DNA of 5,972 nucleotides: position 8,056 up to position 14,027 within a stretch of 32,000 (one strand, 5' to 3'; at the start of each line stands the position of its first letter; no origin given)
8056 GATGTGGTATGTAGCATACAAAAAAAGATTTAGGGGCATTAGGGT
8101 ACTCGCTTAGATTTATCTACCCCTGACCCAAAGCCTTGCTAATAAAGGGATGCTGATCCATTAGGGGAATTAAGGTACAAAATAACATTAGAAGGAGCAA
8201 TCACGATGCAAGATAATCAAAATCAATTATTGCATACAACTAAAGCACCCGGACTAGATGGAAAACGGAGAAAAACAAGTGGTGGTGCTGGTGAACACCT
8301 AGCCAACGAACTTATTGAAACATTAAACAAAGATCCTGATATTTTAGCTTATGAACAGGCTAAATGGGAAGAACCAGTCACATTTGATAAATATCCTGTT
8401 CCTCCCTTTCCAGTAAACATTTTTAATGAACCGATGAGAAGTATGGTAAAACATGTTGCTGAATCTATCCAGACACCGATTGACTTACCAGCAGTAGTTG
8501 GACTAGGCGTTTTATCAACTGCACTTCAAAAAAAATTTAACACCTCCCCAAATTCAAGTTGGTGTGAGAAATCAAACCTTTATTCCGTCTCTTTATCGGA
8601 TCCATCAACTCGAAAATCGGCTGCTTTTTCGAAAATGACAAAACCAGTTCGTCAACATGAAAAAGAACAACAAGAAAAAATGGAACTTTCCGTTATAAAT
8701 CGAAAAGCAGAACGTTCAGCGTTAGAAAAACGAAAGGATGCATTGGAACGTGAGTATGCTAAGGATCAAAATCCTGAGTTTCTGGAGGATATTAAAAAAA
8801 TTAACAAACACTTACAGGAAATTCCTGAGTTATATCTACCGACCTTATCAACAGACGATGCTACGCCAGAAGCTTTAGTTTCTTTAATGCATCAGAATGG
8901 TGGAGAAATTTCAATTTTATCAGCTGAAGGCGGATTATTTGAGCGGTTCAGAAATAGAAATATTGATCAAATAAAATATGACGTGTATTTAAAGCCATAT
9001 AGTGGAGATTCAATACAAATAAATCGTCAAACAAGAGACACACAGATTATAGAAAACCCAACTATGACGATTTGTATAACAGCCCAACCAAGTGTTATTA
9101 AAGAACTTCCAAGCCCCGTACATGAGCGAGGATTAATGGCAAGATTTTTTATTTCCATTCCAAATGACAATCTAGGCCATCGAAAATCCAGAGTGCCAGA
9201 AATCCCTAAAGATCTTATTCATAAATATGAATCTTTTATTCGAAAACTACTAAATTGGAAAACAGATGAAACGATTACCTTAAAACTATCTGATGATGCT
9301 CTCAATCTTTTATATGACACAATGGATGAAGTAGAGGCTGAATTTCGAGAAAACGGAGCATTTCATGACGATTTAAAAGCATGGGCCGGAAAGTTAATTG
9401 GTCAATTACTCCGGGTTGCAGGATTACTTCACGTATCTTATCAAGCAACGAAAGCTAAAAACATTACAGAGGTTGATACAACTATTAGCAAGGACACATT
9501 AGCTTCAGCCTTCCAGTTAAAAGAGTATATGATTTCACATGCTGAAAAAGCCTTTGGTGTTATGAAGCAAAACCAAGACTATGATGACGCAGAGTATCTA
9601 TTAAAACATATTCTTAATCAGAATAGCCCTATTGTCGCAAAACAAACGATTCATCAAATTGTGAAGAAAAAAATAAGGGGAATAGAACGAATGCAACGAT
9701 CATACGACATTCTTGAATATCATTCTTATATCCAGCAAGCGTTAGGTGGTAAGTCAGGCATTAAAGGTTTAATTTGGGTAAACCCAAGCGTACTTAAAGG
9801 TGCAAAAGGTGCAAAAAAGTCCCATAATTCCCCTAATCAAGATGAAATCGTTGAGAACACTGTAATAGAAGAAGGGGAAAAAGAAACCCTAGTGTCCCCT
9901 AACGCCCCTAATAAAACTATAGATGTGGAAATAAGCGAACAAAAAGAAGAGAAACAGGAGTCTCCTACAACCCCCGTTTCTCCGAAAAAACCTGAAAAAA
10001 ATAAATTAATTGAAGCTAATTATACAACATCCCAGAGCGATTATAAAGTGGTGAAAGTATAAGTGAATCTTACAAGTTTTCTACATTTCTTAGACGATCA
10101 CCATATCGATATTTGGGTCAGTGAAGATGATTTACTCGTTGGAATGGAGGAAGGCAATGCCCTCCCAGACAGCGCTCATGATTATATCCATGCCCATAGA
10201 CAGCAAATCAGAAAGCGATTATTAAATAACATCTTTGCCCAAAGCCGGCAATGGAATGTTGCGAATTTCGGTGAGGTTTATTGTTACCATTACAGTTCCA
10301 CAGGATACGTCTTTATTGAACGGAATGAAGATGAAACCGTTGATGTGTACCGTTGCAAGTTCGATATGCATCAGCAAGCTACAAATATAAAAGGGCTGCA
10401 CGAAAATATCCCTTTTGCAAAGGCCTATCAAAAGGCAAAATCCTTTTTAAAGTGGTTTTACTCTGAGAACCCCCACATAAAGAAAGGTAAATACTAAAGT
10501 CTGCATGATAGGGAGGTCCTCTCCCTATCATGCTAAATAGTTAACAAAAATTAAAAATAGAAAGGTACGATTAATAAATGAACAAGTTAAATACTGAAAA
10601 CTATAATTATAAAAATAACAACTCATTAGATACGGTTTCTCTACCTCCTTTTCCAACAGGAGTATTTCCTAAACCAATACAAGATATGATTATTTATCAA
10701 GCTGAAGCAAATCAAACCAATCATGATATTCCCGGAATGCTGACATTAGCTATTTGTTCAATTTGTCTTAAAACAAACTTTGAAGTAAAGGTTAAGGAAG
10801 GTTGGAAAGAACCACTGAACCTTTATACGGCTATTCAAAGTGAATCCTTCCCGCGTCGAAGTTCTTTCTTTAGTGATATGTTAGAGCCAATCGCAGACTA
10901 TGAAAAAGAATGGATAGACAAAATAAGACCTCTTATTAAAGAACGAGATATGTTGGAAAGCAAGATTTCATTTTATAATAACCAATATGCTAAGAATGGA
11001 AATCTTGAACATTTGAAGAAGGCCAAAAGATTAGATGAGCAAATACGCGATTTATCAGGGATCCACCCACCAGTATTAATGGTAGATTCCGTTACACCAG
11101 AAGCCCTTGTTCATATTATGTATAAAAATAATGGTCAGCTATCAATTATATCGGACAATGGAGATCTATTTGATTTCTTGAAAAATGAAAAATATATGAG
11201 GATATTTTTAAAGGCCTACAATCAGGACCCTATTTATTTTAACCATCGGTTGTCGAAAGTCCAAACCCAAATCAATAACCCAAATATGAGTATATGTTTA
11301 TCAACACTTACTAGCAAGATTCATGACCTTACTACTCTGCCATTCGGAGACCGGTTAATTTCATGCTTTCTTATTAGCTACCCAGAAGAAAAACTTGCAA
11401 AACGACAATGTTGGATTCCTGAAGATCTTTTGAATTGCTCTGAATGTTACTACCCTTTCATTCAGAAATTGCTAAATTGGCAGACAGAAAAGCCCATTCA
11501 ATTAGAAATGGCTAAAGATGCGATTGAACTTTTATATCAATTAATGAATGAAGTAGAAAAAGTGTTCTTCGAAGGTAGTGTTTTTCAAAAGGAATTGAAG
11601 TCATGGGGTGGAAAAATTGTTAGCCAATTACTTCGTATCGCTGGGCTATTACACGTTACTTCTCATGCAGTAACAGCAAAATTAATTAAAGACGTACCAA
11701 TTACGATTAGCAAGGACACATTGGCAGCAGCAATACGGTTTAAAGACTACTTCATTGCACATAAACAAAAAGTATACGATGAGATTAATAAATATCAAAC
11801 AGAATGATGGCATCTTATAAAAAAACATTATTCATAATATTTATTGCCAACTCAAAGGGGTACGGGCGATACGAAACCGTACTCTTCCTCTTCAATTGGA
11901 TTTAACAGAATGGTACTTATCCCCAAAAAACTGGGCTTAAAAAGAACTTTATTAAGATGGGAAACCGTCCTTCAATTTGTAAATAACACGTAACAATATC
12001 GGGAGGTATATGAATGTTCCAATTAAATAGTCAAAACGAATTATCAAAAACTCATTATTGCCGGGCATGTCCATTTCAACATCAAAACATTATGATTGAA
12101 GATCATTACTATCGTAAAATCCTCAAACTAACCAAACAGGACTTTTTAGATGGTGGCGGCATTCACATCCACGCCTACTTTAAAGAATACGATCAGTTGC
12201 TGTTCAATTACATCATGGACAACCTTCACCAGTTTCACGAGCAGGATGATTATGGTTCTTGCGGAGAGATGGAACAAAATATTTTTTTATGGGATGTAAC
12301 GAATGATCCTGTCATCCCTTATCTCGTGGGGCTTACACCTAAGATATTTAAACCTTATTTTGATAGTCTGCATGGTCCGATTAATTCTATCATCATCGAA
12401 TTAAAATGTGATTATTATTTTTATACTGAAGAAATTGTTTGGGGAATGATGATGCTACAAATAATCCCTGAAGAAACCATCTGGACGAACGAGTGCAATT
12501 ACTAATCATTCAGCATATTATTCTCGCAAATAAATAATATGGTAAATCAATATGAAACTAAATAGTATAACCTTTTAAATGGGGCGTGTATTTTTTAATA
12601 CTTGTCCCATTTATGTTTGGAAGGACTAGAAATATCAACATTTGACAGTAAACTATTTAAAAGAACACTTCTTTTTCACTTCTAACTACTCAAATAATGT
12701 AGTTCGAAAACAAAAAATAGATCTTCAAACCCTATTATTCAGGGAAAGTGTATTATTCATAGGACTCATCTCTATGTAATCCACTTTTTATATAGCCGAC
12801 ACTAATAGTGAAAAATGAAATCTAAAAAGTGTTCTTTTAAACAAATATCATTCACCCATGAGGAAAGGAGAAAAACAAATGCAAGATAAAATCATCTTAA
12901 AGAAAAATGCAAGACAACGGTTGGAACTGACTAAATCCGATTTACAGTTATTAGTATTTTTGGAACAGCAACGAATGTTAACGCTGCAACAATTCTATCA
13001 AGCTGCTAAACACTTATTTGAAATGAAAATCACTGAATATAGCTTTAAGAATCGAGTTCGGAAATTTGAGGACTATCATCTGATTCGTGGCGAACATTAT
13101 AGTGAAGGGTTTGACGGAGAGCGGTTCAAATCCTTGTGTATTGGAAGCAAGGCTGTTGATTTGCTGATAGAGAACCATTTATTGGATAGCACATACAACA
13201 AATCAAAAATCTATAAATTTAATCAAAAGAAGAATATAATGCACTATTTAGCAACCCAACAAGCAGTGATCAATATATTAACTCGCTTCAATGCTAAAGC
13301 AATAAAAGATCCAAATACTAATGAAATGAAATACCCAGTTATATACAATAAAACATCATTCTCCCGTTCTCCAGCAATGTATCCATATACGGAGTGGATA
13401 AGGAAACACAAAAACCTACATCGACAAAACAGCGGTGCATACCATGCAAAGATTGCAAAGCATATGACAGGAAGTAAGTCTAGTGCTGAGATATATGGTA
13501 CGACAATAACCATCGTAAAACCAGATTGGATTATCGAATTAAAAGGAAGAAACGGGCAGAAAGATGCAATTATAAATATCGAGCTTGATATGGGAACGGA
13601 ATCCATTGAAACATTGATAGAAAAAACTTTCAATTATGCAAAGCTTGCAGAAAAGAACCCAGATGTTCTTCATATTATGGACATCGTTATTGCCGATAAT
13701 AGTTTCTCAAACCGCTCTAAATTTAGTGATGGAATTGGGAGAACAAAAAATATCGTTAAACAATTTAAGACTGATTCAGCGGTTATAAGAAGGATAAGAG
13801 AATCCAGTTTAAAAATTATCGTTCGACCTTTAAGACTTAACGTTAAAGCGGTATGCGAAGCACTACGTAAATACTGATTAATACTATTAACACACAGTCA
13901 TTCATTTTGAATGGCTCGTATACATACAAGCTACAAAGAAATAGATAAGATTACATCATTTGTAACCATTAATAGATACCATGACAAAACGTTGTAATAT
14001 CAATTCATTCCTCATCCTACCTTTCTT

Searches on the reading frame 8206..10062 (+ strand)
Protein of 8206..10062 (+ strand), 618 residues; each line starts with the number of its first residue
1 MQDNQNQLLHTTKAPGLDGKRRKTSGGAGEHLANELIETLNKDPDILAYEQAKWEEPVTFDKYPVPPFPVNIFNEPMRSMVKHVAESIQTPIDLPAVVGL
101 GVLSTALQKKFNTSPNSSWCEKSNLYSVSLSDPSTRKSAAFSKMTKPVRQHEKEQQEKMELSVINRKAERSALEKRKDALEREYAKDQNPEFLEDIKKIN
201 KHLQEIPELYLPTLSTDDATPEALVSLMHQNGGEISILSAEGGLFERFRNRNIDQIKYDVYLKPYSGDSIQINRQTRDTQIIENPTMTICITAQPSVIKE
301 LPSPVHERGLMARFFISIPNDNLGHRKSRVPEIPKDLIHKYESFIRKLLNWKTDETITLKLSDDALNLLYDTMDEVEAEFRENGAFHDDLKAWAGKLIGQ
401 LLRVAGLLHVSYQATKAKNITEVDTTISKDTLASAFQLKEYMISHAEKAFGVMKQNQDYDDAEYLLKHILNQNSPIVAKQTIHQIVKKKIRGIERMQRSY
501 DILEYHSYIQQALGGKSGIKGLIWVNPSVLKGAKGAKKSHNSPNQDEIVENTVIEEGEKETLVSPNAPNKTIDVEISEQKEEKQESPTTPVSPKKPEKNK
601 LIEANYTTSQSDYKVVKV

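Call 36: search_protein_families(library=pfam, proteins=[window:8206-10062:+], max_evalue=0.001)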
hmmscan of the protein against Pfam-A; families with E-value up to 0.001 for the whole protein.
window:8206-10062:+ (618 aa): 1 family
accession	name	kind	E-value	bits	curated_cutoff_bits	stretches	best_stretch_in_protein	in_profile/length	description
PF13148.11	DUF3987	-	2.3e-80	270.9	27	1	89-451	1-363/364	Protein of unknown function (DUF3987)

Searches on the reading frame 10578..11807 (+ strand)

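Call 36: search_protein_families(library=pfam, proteins=[window:10578-11807:+], max_evalue=0.001)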
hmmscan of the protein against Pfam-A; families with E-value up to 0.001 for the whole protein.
window:10578-11807:+ (409 aa): 1 family
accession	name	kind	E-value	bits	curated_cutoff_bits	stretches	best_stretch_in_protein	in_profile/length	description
PF13148.11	DUF3987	-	1e-49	170.1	27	1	46-401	1-363/364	Protein of unknown function (DUF3987)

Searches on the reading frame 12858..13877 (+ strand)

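Call 36: search_protein_families(library=pfam, proteins=[window:12858-13877:+], max_evalue=0.001)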
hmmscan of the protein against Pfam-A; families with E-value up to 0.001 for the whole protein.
window:12858-13877:+ (339 aa): 1 family
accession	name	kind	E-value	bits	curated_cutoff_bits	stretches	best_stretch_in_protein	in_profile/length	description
PF13814.12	Replic_Relax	-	1.5e-07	32.1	25.3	1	34-267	3-179/191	Replication-relaxation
